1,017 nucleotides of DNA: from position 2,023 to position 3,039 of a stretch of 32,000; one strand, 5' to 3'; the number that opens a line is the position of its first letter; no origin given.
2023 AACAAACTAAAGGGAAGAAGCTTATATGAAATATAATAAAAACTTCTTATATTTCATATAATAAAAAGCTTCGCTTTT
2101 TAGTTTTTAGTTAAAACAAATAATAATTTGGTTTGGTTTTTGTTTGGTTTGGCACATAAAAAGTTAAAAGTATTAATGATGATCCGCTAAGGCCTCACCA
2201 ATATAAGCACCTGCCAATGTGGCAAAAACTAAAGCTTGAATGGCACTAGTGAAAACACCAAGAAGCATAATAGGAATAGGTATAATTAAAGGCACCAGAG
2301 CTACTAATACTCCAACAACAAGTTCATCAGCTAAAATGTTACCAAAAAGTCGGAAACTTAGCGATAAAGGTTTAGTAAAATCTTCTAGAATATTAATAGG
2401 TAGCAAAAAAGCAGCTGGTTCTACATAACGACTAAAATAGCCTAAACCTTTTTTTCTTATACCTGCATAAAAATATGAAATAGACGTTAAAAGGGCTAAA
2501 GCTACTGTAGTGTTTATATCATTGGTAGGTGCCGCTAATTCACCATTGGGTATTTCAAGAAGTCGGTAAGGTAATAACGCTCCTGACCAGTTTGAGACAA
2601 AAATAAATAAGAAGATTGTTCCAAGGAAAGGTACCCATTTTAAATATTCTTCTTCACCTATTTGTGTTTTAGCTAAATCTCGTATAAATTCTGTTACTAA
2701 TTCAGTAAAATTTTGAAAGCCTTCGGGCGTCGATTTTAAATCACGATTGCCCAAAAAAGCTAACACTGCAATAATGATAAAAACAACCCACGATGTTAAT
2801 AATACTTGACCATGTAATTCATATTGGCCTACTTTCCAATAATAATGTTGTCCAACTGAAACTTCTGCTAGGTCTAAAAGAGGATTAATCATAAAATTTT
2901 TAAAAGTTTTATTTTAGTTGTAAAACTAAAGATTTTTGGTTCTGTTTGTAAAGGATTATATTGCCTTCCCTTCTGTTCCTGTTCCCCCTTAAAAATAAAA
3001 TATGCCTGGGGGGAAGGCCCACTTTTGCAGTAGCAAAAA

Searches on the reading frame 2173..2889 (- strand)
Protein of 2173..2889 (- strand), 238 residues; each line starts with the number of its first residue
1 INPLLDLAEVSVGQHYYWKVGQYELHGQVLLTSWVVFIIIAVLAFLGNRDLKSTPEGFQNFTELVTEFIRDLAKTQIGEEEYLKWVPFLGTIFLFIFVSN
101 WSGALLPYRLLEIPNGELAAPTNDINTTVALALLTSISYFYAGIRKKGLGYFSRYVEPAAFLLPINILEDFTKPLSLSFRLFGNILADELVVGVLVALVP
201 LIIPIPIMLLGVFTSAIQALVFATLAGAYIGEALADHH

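Call 9: search_protein_families(library=pfam, proteins=[window:2173-2889:-])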
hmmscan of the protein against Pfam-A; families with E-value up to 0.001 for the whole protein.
window:2173-2889:- (238 aa): 1 family
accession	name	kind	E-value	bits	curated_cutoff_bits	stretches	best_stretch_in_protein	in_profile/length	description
PF00119.25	ATP-synt_A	-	4.3e-52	177.6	33.9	1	31-230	2-216/217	ATP synthase A chain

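Call 13: list_cluster_members(proteins=[window:2173-2889:-, window:31245-31568:-, window:15436-15987:+, window:5574-5891:-, window:30411-30752:-])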
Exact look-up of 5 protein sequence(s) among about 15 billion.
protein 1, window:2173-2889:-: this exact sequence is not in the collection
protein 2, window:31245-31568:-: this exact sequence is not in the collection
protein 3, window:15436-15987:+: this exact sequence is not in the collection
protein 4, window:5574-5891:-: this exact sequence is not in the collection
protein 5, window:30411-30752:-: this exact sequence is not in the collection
